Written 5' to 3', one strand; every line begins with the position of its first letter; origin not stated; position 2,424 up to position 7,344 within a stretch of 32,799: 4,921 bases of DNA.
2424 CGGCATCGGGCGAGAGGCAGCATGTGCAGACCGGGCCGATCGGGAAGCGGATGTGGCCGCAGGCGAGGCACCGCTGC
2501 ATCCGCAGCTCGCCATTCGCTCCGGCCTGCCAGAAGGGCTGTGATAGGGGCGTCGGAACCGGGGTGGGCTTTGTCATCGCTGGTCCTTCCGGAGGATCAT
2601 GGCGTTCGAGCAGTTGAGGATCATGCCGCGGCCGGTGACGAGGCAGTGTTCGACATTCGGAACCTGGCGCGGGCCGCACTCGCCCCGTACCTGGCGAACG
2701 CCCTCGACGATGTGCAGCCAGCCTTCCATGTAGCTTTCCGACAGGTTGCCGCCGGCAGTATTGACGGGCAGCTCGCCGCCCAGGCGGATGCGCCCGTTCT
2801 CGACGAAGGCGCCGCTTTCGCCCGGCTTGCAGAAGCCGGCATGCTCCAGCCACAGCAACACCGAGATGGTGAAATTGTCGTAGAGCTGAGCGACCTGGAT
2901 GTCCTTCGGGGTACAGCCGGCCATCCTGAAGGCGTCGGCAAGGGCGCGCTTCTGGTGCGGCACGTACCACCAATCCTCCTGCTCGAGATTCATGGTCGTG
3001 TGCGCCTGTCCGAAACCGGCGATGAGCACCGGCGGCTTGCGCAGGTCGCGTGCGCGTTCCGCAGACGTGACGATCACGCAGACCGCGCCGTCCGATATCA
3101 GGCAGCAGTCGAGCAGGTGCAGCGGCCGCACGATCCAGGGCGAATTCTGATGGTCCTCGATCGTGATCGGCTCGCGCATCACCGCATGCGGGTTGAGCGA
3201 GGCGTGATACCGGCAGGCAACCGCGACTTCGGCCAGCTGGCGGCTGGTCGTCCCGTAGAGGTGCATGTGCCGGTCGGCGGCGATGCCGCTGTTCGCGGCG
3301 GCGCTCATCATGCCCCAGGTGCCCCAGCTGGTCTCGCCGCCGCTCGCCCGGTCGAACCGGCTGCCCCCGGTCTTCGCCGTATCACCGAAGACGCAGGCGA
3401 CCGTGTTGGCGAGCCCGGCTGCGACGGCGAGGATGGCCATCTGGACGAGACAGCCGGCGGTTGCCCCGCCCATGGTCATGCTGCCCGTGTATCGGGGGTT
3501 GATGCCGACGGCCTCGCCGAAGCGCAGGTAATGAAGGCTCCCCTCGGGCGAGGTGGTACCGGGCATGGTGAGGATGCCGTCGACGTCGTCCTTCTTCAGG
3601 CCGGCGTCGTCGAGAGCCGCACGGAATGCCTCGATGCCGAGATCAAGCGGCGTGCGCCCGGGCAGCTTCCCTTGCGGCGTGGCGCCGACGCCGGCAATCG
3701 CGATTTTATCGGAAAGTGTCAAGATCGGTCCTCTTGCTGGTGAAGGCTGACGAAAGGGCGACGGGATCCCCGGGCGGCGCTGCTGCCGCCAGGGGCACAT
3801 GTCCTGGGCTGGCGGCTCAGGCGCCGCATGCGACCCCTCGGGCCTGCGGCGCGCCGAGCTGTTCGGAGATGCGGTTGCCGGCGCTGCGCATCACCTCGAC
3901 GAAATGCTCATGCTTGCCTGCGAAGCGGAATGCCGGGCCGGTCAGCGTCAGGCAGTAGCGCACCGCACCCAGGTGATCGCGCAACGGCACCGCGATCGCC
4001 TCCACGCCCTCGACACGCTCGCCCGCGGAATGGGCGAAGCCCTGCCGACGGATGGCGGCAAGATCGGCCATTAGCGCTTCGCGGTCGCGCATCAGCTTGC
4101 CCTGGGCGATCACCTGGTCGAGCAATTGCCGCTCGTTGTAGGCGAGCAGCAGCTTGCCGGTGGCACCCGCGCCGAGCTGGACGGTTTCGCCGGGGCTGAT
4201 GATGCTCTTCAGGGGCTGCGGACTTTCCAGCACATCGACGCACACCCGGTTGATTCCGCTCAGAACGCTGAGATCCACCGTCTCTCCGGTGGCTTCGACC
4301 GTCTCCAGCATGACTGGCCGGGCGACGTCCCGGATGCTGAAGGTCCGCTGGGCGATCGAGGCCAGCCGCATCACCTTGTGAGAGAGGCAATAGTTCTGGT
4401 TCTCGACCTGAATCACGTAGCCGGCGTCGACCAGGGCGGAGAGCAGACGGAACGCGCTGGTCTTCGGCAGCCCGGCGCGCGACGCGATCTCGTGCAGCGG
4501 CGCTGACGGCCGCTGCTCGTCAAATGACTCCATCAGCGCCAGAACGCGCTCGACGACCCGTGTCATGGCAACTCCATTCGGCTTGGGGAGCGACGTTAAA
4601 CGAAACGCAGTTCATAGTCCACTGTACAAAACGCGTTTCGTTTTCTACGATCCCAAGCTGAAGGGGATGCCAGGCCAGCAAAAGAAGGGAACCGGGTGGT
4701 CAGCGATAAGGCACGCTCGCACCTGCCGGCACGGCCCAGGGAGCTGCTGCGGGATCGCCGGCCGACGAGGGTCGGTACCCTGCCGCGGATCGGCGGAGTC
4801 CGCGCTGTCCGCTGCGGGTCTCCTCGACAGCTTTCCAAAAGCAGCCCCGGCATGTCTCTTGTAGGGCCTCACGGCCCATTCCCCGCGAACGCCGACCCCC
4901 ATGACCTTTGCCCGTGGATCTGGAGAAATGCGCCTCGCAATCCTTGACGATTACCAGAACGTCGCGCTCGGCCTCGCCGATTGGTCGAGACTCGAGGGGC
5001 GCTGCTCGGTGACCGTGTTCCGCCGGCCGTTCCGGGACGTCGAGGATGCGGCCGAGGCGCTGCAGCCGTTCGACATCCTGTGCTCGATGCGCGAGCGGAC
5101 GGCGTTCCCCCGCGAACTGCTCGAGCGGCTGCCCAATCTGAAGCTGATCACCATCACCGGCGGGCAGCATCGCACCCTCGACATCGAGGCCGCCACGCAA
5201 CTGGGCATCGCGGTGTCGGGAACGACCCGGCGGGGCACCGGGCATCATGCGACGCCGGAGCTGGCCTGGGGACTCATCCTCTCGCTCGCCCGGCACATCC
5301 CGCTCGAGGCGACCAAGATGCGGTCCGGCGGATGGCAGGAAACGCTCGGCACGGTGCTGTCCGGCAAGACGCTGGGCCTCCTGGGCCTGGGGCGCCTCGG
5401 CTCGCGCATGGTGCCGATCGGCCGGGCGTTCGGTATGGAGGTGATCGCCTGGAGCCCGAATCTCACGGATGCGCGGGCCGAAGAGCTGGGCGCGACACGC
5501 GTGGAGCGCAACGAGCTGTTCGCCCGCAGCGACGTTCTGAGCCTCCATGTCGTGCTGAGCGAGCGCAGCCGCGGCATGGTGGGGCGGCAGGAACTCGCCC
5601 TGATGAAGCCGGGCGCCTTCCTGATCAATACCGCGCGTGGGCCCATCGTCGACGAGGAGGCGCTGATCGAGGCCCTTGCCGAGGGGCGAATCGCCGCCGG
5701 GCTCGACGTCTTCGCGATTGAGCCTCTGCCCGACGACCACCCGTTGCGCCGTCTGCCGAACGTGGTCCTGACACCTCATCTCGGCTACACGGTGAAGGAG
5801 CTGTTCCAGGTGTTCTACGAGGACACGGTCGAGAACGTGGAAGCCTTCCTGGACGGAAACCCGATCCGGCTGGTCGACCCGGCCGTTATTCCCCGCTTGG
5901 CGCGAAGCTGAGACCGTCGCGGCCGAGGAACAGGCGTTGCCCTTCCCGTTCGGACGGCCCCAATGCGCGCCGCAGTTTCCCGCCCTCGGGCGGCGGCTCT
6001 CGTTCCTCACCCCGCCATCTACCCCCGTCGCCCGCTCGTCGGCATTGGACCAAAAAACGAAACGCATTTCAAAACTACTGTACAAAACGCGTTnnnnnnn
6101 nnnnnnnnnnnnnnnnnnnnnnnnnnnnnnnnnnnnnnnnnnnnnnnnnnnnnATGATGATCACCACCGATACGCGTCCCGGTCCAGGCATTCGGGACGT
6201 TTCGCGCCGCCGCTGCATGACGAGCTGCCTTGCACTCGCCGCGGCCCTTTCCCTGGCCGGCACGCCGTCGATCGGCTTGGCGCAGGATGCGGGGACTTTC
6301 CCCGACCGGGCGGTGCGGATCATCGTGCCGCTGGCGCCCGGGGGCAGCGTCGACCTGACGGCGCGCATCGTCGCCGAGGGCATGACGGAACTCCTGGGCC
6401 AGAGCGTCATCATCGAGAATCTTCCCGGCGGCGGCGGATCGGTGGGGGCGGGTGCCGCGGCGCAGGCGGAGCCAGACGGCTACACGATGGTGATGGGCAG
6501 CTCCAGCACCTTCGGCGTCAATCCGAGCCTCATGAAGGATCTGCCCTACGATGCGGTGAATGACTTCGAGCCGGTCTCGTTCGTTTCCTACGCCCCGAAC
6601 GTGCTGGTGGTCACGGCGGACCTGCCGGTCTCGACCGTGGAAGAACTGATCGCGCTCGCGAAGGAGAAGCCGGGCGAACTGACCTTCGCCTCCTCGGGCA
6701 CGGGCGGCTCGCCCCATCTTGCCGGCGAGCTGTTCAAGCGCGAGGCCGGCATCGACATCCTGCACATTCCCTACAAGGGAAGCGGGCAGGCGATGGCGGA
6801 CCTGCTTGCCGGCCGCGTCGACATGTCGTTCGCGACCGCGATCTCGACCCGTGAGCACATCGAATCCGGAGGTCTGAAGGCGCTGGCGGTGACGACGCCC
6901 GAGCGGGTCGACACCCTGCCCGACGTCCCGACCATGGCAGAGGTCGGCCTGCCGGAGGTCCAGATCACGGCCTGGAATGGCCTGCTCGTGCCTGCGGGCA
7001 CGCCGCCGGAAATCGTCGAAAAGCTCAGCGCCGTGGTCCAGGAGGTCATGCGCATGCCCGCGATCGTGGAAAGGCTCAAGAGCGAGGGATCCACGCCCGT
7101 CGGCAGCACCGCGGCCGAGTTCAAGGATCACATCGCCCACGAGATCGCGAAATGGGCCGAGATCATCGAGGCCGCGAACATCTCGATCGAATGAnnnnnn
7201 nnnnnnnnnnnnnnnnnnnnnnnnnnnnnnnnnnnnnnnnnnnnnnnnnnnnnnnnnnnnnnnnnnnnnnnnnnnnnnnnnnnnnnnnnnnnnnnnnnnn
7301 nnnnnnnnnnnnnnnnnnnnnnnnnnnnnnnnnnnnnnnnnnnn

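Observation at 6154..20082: Twelve-gene translationally coupled operon with a split TTT transporter bracketing PrpD x3, CoA-transferase x2, ACAD, crotonase and PrpF: candidate undescribed carboxylate pathway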

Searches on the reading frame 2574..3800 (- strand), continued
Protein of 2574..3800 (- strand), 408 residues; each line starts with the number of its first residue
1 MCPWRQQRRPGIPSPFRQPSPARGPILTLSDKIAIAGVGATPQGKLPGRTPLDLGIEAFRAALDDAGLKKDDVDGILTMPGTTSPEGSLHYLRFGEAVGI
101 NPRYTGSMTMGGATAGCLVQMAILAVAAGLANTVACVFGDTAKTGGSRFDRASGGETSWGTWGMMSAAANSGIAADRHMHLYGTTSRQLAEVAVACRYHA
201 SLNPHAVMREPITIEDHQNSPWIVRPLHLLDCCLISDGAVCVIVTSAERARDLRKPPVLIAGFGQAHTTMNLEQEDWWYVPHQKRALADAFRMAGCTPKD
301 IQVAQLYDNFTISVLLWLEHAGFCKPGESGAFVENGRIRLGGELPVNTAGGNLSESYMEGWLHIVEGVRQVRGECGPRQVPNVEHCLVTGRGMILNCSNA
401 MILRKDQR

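Call 52: find_encoding_contigs(protein=P0211, flank=10000, max_places=1)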
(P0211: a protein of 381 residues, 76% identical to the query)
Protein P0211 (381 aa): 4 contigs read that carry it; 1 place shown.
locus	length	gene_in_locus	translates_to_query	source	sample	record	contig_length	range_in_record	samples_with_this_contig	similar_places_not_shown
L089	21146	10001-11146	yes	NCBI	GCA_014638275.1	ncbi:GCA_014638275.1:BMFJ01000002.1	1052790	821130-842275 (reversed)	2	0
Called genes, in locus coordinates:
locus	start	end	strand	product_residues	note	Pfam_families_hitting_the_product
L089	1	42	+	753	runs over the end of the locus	PF00390:malic, PF03949:Malic_M, PF01515:PTA_PTB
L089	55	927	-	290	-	PF00561:Abhydrolase_1, PF12697:Abhydrolase_6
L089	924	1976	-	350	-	PF05145:AbrB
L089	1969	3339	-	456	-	PF03972:MmgE_PrpD_N, PF19305:MmgE_PrpD_C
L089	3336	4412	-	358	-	PF02615:Ldh_2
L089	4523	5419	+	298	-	PF00126:HTH_1, PF03466:LysR_substrate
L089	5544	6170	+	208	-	PF01613:Flavin_Reduct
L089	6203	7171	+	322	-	PF03401:TctC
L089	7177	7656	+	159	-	PF07331:TctB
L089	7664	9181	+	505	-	PF01970:TctA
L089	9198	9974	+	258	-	PF00378:ECH_1, PF16113:ECH_2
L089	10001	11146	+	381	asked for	PF22691:Thiolase_C_1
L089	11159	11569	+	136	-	PF12172:zf-ChsH2, PF01796:OB_ChsH2_C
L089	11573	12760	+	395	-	PF02771:Acyl-CoA_dh_N, PF02770:Acyl-CoA_dh_M, PF00441:Acyl-CoA_dh_1, PF08028:Acyl-CoA_dh_2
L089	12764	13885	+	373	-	PF04303:PrpF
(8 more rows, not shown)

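Call 56: find_related_loci(query=window:2574-3722:-, collection=metagenome_contigs, flank=10000)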
Query window:2574-3722:- (382 aa) in metagenome_contigs; peptide patterns used: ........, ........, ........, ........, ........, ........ (x = any residue, [..] = any of these).
216 stretches matched a pattern; 163 encode a relative of the query (tblastn E <= 1e-3); the best 80 are kept; 80 distinct loci.
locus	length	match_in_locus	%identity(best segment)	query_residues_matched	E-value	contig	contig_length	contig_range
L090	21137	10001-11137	83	1-379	0e+0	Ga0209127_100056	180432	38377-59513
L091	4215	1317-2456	82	1-380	0e+0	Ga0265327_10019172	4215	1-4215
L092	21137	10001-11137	80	1-379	0e+0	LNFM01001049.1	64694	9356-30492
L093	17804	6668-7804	79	1-379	0e+0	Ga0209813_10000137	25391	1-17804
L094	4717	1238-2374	82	1-379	0e+0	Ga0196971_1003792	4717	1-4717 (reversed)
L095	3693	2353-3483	82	3-379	0e+0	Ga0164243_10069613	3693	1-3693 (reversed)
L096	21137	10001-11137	81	1-379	0e+0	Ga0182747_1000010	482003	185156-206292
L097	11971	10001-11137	81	1-379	0e+0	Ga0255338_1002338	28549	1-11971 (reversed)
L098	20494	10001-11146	81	1-382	0e+0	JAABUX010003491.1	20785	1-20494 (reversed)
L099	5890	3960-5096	81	1-379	0e+0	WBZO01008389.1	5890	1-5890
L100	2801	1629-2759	82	3-379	0e+0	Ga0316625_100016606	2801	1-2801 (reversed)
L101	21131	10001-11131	82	1-377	0e+0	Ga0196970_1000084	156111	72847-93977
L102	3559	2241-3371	82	2-378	0e+0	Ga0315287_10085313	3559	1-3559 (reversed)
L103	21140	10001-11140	78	1-380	0e+0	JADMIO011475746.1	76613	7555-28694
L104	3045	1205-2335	77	3-379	0e+0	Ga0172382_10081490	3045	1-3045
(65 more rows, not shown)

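Call 68: find_encoding_contigs(protein=P0139, flank=10000, max_places=1)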
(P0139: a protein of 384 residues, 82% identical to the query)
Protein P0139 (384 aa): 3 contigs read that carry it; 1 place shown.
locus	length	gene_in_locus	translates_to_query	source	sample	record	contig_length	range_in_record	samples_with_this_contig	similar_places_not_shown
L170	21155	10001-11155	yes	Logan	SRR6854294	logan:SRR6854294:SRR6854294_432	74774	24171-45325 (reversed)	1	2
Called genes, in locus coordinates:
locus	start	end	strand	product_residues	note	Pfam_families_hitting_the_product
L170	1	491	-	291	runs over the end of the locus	PF02653:BPD_transp_2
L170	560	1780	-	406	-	PF13458:Peripla_BP_6, PF01094:ANF_receptor, PF13433:Peripla_BP_5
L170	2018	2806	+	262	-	PF00378:ECH_1, PF16113:ECH_2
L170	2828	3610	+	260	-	PF00106:adh_short, PF08659:KR, PF01370:Epimerase (weak), PF13561:adh_short_C2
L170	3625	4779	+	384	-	PF02771:Acyl-CoA_dh_N, PF22924:ACOX_C_alpha1 (faint), PF02770:Acyl-CoA_dh_M, PF00441:Acyl-CoA_dh_1, PF08028:Acyl-CoA_dh_2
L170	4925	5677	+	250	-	PF09339:HTH_IclR, PF01614:IclR_C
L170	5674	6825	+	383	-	PF02515:CoA_transf_3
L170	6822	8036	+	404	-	PF02515:CoA_transf_3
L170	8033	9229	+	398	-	PF02771:Acyl-CoA_dh_N, PF02770:Acyl-CoA_dh_M, PF00441:Acyl-CoA_dh_1, PF08028:Acyl-CoA_dh_2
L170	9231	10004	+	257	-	PF00378:ECH_1, PF16113:ECH_2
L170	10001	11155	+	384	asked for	PF22691:Thiolase_C_1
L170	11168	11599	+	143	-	PF12172:zf-ChsH2, PF01796:OB_ChsH2_C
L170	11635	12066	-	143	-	PF13452:FAS1_DH_region, PF01575:MaoC_dehydratas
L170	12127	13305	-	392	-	PF04303:PrpF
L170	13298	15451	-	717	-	PF02515:CoA_transf_3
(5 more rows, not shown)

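Call 69: find_encoding_contigs(protein=P0157, flank=10000, max_places=1)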
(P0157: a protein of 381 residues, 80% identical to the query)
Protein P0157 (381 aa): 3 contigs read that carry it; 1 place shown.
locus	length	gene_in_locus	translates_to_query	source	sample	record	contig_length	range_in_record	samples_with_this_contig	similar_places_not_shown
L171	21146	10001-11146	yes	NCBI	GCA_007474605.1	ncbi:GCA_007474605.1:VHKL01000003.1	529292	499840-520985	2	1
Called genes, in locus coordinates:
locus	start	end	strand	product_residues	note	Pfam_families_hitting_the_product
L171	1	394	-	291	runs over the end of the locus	PF02653:BPD_transp_2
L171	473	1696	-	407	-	PF13458:Peripla_BP_6, PF01094:ANF_receptor, PF13433:Peripla_BP_5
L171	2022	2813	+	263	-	PF00378:ECH_1, PF16113:ECH_2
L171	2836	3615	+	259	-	PF00106:adh_short, PF08659:KR, PF13561:adh_short_C2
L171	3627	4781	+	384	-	PF02771:Acyl-CoA_dh_N, PF22924:ACOX_C_alpha1 (faint), PF02770:Acyl-CoA_dh_M, PF00441:Acyl-CoA_dh_1, PF08028:Acyl-CoA_dh_2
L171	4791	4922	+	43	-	-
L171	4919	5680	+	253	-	PF09339:HTH_IclR, PF12802:MarR_2 (weak), PF01614:IclR_C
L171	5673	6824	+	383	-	PF02515:CoA_transf_3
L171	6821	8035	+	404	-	PF02515:CoA_transf_3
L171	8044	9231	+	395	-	PF02771:Acyl-CoA_dh_N, PF02770:Acyl-CoA_dh_M, PF00441:Acyl-CoA_dh_1, PF08028:Acyl-CoA_dh_2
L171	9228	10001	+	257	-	PF00378:ECH_1, PF16113:ECH_2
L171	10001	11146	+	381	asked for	PF22691:Thiolase_C_1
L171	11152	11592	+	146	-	PF12172:zf-ChsH2, PF01796:OB_ChsH2_C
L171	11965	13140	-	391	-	PF04303:PrpF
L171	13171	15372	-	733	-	PF02515:CoA_transf_3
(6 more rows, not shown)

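Call 72: search_dna_similar(query=window:2574-3722:-, collection=plasmids, mode=protein, max_evalue=1e-100, max_rows=40)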
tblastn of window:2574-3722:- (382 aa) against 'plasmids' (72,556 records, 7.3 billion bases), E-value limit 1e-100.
Records with a match: 1; places in all: 1; records where one place covers at least 80% of the query: 1.
Best place of each record, by identity: 60-80% 1.
By first word of the organism name: Variovorax 1.
By predicted mobility (MOB-suite, as given by PLSDB): non-mobilizable 1.
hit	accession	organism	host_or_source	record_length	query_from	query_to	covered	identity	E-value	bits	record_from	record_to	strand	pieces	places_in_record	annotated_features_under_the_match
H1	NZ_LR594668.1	Variovorax sp. SRS16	linuron-contaminated soil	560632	3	379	99%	70.3%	3e-161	508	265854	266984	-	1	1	thiolase family protein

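Call 73: get_annotated_region(hit=H1, flank=12000)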
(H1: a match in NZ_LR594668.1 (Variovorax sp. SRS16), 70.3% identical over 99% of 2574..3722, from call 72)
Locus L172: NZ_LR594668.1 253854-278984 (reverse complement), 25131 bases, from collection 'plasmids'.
description: Variovorax sp. SRS16 plasmid 3
organism: Variovorax sp. SRS16 (NCBI taxid 282217)
taxonomy: Bacteria; Pseudomonadota; Betaproteobacteria; Burkholderiales; Comamonadaceae; Variovorax; Variovorax sp. SRS16
host: -; source: linuron-contaminated soil; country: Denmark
typing (MOB-suite, as given by PLSDB): non-mobilizable
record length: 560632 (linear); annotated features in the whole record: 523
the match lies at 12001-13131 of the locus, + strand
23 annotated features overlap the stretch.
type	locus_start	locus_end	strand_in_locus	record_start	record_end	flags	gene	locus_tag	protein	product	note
CDS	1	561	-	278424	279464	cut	-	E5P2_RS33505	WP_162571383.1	tripartite tricarboxylate transporter substrate binding protein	-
CDS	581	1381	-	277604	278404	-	-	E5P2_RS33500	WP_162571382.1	N-acyl homoserine lactonase family protein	-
CDS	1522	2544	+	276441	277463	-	-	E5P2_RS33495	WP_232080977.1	LacI family DNA-binding transcriptional regulator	GO:0006351 - DNA-templated transcription [Evidence IEA]; GO:0045892 - negative regulation of DNA-templated ...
CDS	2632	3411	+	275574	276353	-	-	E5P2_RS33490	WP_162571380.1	SDR family oxidoreductase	-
CDS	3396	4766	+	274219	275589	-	-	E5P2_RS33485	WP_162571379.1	MmgE/PrpD family protein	-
CDS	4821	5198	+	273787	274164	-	pcaC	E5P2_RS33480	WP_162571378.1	4-carboxymuconolactone decarboxylase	-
CDS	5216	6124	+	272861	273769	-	-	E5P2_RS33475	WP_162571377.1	NAD(P)-dependent oxidoreductase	-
CDS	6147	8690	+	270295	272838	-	-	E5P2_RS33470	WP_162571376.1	CoA transferase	-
CDS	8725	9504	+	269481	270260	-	-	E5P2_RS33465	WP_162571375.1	enoyl-CoA hydratase-related protein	-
CDS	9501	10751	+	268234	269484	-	-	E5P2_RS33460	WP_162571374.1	CoA transferase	-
CDS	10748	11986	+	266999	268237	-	-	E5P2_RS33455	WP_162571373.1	CoA transferase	-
CDS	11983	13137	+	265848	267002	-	-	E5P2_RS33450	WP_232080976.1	thiolase family protein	-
CDS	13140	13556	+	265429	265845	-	-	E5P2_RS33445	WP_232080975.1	Zn-ribbon domain-containing OB-fold protein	-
CDS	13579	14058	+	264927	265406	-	-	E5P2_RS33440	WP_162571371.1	hypothetical protein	-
CDS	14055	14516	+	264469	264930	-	-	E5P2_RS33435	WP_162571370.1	MaoC family dehydratase N-terminal domain-containing protein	-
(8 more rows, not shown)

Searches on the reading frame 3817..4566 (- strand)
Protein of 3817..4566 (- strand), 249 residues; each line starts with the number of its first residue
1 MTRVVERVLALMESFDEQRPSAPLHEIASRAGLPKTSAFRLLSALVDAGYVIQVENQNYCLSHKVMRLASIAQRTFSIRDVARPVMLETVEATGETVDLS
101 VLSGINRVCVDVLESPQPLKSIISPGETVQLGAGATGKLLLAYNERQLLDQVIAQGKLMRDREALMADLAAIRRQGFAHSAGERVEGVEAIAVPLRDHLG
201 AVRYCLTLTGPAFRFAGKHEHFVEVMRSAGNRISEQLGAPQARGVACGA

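Call 8: search_protein_families(library=pfam, proteins=[window:3817-4566:-])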
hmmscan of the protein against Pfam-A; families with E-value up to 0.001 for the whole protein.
window:3817-4566:- (249 aa): 4 families
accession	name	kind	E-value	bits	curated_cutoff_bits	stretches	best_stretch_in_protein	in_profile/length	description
PF01614.24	IclR_C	-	8.3e-30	104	24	1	76-234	7-173/174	Bacterial transcriptional regulator IclR C-terminal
PF09339.16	HTH_IclR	-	1.1e-14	54.3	22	1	5-53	2-50/52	IclR helix-turn-helix domain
PF01978.25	TrmB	-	0.00022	21.4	25.6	0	24-58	25-59/68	Sugar-specific transcriptional regulator TrmB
PF12802.13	MarR_2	-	0.00027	21.5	27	1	8-57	10-56/61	MarR family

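Call 48: search_protein_families(library=ncbifam, proteins=[window:3817-4566:-], max_evalue=0.00001)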
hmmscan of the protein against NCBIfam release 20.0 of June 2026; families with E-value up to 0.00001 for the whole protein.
window:3817-4566:- (249 aa): 7 families
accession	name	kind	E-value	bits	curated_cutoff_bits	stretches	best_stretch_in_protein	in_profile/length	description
TIGR02431.1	pcaR_pcaU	subfamily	7.2e-35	120.5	284.75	1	5-237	8-248/248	beta-ketoadipate pathway transcriptional regulators, PcaR/PcaU/PobR family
NF045644.1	TransRegBhcR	equivalog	5.4e-32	111.1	350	1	3-239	23-267/267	HTH-type transcriptional regulator BhcR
NF011671.1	PRK15090.1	equivalog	7.5e-27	94.1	275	1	5-238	13-254/256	DNA-binding transcriptional regulator KdgR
NF008601.2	PRK11569.1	equivalog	3.7e-16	59.1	380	1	5-217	29-251/276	glyoxylate bypass operon transcriptional repressor IclR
NF007548.0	PRK10163.1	equivalog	2.3e-15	56.4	406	1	4-238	23-266/271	HTH-type transcriptional repressor AllR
NF007342.0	PRK09834.1-4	equivalog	3e-14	52.6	251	1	3-197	12-215/263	DNA-binding transcriptional regulator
NF007341.0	PRK09834.1-3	equivalog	1.6e-08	34.1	269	1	9-239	14-260/274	DNA-binding transcriptional regulator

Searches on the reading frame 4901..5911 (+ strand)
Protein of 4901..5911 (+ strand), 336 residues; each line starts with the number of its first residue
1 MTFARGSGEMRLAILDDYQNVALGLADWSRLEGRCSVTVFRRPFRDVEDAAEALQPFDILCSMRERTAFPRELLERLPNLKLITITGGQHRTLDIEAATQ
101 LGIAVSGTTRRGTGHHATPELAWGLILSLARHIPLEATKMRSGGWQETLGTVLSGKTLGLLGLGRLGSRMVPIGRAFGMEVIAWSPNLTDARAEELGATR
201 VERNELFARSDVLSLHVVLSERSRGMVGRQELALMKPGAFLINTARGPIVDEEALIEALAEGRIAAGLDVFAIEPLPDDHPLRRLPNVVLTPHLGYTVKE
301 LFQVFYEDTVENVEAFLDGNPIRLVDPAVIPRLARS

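Call 10: search_protein_families(library=pfam, proteins=[window:4901-5911:+])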
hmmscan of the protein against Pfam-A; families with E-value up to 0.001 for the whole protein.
window:4901-5911:+ (336 aa): 2 families
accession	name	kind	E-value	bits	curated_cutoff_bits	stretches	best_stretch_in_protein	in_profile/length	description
PF02826.25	2-Hacid_dh_C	-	2.1e-58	197.1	25.1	1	124-295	2-178/178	D-isomer specific 2-hydroxyacid dehydrogenase, NAD binding domain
PF00389.36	2-Hacid_dh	-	1.7e-10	41.1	24.6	1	35-322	20-129/134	D-isomer specific 2-hydroxyacid dehydrogenase, catalytic domain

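Call 48: search_protein_families(library=ncbifam, proteins=[window:4901-5911:+], max_evalue=0.00001)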
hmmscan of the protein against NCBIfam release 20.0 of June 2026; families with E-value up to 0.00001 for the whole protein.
window:4901-5911:+ (336 aa): 21 families
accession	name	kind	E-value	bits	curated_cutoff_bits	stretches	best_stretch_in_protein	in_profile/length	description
TIGR01327.1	PGDH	equivalog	3.7e-61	207.5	454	1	48-322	32-306/525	phosphoglycerate dehydrogenase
NF009714.1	PRK13243.1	equivalog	2.1e-57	195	455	1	69-329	57-326/332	glyoxylate reductase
NF005069.0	PRK06487.1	equivalog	5e-54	183.5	448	1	12-325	5-319/320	2-hydroxyacid dehydrogenase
NF005387.0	PRK06932.1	equivalog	4.3e-43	147.5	492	1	63-317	49-310/314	2-hydroxyacid dehydrogenase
NF006263.0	PRK08410.1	equivalog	1.4e-41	142.9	389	1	11-319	2-309/311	D-2-hydroxyacid dehydrogenase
NF011938.0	PRK15409.1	equivalog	2e-41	142.1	492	1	30-320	18-312/324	glyoxylate/hydroxypyruvate reductase GhrB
NF008759.0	PRK11790.1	equivalog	5.6e-40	137.3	404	1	48-301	46-301/410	phosphoglycerate dehydrogenase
NF041369.1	Dhydh_Halo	equivalog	2.9e-32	112.1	400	1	93-316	69-294/305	D-2-hydroxyacid dehydrogenase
NF000492.1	vanH_gen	exception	3.7e-31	108.3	540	1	91-313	78-307/312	D-lactate dehydrogenase VanH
NF005750.0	PRK07574.1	equivalog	6.6e-31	107.7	329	1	70-324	105-364/386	NAD-dependent formate dehydrogenase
NF005027.0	PRK06436.1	equivalog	6.1e-30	104.4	261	1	120-325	87-288/303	2-hydroxyacid dehydrogenase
NF000004.1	vanH-D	exception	5.8e-26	91.4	550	1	84-311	77-311/323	D-lactate dehydrogenase VanH-D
NF000371.1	vanH_Agroup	exception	9.7e-23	80.8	700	1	147-313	138-312/322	VanH-A/VanH-Pt family D-lactate dehydrogenase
NF001309.0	PRK00257.1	equivalog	6.3e-21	74.8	434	1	146-296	107-258/379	4-phosphoerythronate dehydrogenase PdxB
NF000128.1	vanH-Sc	exception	2.4e-20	72.9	650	1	93-272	100-273/337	D-lactate dehydrogenase VanH-Sc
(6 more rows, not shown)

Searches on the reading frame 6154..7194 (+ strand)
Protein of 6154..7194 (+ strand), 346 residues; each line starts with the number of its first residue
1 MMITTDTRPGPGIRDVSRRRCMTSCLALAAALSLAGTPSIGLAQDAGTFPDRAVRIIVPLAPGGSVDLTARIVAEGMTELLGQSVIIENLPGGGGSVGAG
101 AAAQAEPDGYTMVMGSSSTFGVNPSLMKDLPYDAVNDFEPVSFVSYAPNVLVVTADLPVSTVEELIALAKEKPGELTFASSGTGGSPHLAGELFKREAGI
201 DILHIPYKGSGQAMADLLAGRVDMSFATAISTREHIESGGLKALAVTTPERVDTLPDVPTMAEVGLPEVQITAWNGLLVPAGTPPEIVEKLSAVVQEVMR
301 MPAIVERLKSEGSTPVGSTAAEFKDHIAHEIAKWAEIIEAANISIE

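Call 7: search_protein_families(library=pfam, proteins=[window:6154-7194:+])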
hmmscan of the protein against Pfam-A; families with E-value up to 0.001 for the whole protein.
window:6154-7194:+ (346 aa): 1 family
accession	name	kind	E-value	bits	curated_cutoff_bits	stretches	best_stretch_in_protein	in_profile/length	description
PF03401.19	TctC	-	6.9e-82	275.5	27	1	70-342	2-273/274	Tripartite tricarboxylate transporter family receptor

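Call 11: search_protein_families(library=ncbifam, proteins=[window:6154-7194:+], max_evalue=1e-10)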
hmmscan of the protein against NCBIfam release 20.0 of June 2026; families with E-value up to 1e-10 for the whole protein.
window:6154-7194:+ (346 aa): 0 families
